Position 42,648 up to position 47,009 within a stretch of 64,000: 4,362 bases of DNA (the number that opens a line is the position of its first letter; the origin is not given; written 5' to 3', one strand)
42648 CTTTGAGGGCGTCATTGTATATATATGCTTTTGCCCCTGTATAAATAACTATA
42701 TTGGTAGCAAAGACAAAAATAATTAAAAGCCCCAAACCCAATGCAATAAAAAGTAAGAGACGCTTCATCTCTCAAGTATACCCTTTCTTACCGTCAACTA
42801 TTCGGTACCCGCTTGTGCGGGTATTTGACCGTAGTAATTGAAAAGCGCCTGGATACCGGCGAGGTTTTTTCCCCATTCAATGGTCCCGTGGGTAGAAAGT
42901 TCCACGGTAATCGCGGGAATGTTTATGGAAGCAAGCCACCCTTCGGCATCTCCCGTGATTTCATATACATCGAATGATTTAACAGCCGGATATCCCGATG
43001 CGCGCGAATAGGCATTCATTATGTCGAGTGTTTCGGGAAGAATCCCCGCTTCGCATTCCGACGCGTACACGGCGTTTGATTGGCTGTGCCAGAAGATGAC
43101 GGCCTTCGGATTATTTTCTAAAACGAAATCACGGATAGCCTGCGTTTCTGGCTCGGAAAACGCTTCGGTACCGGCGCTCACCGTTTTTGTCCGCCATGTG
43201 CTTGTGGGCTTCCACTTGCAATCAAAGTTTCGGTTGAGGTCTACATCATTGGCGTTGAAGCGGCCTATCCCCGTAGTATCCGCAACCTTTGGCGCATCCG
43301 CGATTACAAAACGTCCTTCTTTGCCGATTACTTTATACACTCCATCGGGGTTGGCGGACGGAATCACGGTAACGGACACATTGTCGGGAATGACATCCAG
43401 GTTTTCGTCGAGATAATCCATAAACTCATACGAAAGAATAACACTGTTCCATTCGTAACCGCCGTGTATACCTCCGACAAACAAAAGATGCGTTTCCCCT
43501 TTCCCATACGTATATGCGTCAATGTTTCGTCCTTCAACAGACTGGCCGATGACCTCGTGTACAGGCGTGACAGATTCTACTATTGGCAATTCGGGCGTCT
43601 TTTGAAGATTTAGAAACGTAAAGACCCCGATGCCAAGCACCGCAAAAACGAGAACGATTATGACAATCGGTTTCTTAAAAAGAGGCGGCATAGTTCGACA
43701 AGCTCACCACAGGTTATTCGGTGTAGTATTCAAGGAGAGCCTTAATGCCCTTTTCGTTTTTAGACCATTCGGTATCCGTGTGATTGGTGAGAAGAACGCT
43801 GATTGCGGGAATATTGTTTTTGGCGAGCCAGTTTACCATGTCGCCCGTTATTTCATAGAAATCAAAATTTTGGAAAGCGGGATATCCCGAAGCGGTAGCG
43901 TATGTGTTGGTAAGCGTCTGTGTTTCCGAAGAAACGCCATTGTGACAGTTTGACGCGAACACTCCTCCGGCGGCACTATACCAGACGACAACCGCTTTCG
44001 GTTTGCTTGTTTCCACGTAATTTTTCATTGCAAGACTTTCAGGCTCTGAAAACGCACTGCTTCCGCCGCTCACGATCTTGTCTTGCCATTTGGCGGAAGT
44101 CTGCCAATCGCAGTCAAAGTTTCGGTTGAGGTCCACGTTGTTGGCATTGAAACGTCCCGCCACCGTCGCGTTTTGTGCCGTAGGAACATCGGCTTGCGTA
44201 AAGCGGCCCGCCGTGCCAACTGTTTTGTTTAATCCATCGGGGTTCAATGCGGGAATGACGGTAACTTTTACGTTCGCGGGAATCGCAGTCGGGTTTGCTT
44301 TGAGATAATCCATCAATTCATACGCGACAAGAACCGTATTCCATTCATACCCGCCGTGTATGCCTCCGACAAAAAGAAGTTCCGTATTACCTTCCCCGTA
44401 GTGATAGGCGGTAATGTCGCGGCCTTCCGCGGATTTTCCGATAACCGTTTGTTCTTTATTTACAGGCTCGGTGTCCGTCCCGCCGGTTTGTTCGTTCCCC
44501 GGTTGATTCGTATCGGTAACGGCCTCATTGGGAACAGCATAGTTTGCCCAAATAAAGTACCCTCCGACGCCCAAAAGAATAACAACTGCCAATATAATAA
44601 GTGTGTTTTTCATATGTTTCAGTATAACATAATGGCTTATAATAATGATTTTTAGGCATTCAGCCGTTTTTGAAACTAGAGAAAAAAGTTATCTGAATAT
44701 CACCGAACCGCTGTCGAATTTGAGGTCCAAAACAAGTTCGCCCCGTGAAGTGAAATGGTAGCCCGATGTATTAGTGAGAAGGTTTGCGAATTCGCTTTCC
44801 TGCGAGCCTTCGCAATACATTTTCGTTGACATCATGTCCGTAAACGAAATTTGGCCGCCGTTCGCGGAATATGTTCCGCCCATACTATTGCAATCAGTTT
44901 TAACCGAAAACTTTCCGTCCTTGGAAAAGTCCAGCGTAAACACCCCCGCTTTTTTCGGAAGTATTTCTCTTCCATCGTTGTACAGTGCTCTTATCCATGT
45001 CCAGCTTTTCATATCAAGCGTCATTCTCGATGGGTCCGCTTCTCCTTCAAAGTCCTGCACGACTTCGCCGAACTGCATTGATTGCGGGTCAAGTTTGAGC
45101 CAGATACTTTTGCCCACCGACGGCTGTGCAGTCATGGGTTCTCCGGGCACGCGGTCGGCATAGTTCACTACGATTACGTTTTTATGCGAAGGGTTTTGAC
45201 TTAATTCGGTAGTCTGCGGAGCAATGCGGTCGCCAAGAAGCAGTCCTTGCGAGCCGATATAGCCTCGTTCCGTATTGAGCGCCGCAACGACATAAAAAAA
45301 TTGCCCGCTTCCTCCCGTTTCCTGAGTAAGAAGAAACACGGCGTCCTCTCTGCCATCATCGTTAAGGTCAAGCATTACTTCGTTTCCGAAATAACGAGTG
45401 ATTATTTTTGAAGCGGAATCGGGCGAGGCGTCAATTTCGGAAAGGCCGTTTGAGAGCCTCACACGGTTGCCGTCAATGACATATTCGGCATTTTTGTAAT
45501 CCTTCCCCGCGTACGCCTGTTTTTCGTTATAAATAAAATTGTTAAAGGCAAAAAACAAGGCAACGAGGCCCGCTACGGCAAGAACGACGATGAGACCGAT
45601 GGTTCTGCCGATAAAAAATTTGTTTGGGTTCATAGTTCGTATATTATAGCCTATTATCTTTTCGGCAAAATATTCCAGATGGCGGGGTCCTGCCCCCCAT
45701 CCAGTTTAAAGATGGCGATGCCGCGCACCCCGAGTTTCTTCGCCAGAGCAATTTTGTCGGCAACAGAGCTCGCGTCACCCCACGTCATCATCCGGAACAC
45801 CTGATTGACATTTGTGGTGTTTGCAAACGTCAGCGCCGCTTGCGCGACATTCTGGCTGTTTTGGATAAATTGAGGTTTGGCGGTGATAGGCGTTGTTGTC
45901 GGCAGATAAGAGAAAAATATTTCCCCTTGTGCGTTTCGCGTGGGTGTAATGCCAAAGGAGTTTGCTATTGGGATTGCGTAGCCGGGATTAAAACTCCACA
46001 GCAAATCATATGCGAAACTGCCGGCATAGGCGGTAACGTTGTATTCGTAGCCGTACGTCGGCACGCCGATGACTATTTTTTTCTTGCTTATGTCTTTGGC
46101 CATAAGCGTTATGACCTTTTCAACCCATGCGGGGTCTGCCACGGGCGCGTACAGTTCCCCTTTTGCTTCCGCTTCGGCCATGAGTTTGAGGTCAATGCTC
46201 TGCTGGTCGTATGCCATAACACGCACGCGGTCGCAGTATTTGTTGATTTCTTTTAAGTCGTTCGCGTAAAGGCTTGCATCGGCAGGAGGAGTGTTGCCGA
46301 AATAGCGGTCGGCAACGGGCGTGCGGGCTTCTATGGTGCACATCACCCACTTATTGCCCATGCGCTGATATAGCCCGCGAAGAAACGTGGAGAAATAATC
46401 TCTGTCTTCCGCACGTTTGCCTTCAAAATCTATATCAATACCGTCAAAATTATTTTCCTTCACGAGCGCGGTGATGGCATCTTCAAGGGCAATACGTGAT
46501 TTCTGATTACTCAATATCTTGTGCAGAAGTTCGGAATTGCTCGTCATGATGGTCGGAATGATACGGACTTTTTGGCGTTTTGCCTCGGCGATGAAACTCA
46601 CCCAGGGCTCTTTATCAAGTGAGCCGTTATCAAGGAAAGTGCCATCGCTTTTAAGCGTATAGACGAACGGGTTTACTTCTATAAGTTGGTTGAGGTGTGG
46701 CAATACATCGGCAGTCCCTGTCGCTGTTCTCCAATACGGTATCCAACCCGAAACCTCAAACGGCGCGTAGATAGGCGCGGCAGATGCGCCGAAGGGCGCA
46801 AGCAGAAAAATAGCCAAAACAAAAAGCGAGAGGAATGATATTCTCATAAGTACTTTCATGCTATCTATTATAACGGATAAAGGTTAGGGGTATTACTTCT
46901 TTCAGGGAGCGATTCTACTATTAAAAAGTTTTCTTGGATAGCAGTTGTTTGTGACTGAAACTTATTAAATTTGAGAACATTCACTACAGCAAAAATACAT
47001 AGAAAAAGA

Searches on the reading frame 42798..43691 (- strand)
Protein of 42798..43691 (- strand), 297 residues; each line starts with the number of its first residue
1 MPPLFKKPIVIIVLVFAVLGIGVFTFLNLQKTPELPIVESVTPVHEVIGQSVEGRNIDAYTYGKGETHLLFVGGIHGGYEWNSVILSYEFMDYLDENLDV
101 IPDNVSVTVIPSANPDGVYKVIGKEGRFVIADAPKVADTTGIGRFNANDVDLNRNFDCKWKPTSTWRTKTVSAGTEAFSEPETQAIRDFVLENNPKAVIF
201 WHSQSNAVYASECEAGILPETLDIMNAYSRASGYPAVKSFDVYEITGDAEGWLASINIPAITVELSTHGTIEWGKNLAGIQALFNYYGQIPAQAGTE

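Call 38: search_protein_families(library=pfam, proteins=[window:42798-43691:-], max_evalue=0.00001)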
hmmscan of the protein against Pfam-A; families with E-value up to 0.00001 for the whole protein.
window:42798-43691:- (297 aa): 1 family
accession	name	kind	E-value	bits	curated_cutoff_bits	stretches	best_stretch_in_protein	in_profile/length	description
PF00246.29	Peptidase_M14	-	2.2e-23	83.8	21.6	1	47-213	20-196/286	Zinc carboxypeptidase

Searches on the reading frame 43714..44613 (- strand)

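Call 38: search_protein_families(library=pfam, proteins=[window:43714-44613:-], max_evalue=0.00001)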
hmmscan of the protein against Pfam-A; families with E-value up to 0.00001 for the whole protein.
window:43714-44613:- (299 aa): 1 family
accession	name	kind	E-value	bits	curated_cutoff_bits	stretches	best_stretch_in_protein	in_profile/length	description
PF00246.29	Peptidase_M14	-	7e-19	68.9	21.6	1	56-223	19-196/286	Zinc carboxypeptidase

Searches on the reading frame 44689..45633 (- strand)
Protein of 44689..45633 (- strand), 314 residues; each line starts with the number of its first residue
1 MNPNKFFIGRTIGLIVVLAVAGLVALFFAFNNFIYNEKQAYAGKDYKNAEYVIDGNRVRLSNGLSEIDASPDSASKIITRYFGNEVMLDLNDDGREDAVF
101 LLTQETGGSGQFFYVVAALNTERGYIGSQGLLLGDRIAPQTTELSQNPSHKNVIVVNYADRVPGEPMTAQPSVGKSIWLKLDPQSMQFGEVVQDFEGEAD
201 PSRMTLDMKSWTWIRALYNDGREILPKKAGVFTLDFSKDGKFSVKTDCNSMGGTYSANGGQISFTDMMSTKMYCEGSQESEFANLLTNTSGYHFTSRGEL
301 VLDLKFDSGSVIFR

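Call 38: search_protein_families(library=pfam, proteins=[window:44689-45633:-], max_evalue=0.00001)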
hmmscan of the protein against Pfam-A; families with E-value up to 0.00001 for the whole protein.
window:44689-45633:- (314 aa): 1 family
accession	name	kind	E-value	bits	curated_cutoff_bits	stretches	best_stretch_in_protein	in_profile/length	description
PF03724.22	META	-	2.4e-16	60.1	24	1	231-303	26-98/109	META domain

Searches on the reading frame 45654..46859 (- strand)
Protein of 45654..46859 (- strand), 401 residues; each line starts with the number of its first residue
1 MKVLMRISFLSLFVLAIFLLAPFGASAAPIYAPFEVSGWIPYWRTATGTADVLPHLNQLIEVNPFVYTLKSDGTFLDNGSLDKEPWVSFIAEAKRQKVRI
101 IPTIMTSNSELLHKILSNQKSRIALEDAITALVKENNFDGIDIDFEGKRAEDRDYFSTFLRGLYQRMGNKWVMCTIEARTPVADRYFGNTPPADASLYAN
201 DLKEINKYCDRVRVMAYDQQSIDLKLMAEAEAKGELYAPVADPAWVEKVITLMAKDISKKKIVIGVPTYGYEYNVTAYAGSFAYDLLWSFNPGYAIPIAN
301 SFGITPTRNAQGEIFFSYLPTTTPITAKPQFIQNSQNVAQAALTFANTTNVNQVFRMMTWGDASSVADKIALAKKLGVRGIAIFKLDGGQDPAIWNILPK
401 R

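Call 37: search_protein_families(library=pfam, proteins=[window:45654-46859:-], max_evalue=0.00001)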
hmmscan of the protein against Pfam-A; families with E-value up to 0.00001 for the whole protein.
window:45654-46859:- (401 aa): 1 family
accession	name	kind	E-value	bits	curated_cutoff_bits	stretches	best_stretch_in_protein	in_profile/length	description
PF00704.34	Glyco_hydro_18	-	1.7e-26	94.1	29.6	1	87-387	54-315/317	Glycosyl hydrolases family 18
